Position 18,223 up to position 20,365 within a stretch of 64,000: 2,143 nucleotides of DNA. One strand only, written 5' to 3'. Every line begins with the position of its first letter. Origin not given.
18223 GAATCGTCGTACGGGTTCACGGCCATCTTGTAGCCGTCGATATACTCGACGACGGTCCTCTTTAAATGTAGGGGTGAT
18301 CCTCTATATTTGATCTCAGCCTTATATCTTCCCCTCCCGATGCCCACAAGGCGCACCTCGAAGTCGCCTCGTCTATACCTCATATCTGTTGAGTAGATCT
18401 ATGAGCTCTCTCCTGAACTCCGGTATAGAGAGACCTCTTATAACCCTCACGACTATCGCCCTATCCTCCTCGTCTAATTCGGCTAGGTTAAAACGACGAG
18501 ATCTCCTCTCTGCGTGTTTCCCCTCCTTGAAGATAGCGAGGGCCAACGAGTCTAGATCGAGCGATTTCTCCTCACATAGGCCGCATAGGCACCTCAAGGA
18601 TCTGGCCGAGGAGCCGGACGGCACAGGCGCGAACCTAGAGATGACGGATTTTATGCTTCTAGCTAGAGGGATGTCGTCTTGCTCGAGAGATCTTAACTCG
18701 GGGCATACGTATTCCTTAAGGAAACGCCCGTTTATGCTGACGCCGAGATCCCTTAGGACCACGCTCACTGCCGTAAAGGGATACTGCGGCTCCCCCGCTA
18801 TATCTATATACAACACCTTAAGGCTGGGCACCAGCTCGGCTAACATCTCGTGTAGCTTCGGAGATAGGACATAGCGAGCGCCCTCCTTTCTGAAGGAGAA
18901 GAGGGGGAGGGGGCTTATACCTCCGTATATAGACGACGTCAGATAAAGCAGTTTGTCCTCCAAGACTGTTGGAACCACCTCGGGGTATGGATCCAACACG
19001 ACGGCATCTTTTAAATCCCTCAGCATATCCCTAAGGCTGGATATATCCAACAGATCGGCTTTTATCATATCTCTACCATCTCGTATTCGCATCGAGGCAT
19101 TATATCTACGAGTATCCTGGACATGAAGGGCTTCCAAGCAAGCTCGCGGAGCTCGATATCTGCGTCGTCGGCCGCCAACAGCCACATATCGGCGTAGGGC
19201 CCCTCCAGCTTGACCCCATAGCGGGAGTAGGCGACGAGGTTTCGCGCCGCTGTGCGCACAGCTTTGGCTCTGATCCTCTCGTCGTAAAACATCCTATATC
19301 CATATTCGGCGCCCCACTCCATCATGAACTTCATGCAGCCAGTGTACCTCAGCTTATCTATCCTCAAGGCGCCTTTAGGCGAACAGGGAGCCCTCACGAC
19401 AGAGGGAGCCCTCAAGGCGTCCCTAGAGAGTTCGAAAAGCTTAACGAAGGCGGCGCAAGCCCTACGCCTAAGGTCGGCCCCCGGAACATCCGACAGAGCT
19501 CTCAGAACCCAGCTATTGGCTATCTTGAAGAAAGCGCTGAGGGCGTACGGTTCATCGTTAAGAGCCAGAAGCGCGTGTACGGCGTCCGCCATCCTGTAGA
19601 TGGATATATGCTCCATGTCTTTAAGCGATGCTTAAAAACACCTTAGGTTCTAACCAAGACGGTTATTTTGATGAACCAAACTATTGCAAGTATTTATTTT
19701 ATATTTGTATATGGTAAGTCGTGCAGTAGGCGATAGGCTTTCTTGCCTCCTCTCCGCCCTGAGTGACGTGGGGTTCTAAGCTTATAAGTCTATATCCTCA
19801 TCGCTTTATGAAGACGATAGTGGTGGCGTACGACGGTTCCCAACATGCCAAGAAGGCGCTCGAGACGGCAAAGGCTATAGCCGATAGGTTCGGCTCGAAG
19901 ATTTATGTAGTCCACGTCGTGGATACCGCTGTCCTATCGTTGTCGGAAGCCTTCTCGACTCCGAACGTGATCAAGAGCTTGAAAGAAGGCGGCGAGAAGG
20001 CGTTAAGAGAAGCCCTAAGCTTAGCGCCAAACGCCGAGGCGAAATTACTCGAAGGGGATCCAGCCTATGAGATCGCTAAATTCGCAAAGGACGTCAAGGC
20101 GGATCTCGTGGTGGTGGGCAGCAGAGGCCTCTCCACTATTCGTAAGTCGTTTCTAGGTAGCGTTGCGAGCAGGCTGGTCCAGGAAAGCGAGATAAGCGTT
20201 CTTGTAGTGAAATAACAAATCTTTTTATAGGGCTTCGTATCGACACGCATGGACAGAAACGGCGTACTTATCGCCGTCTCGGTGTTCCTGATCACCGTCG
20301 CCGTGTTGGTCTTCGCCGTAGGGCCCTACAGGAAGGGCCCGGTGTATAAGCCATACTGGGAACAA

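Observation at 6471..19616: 13-kb non-canonical type IV filament locus (ATPase + platform + ParA-like + many pilin-like genes + unknowns)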

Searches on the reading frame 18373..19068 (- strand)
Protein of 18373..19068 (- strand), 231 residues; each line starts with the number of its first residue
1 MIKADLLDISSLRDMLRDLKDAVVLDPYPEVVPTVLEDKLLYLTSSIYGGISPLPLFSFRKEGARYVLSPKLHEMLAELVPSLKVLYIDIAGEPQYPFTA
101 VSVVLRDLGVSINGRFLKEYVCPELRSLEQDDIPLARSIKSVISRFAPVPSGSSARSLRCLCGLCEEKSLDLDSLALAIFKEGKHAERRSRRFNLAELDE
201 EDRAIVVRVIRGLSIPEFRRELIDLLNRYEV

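Call 3: search_protein_families(library=pfam, max_evalue=0.1, proteins=[window:18373-19068:-])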
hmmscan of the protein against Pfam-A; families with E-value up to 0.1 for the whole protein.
window:18373-19068:- (231 aa): 0 families

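Call 5: search_protein_families(library=ncbifam, max_evalue=0.1, proteins=[window:18373-19068:-])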
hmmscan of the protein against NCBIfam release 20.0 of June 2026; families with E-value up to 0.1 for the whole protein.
window:18373-19068:- (231 aa): 0 families

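Call 40: search_protein_families(library=phrogs, max_evalue=0.01, proteins=[window:18373-19068:-])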
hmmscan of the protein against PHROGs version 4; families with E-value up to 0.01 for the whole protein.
window:18373-19068:- (231 aa): 0 families

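Call 69: search_protein_representatives(protein=window:18373-19068:-)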
Query: 231 residues. Proteins with E-value up to 0.001 (for the whole library): 4; up to 1e-10: 3; up to 1e-30: 3. The best 4 are listed.
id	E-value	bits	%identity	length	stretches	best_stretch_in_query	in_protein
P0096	2.9e-85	301.8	64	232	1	2-231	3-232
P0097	2.5e-55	204.0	48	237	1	2-230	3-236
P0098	3.4e-41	157.7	45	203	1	34-230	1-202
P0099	2.6e-04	37.2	34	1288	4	172-219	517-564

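Call 94: search_protein_families(library=padloc, max_evalue=0.01, proteins=[window:18373-19068:-])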
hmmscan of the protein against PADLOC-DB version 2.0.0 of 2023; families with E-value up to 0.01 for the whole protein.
window:18373-19068:- (231 aa): 0 families

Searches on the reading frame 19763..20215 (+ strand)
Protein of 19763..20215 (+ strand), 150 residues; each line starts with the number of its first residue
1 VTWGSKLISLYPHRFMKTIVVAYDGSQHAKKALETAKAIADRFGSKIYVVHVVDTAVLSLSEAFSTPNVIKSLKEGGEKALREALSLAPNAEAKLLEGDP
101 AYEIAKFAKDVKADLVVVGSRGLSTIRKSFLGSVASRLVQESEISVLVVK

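Call 46: search_protein_families(library=pfam, max_evalue=0.01, proteins=[window:19763-20215:+])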
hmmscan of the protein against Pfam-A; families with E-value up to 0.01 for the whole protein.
window:19763-20215:+ (150 aa): 2 families
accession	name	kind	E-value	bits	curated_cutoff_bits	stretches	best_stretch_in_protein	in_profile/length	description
PF00582.32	Usp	-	3.1e-33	115.7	24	1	16-150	1-141/141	Universal stress protein family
PF01012.27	ETF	-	0.0069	16.6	26.7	0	29-138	17-112/181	Electron transfer flavoprotein domain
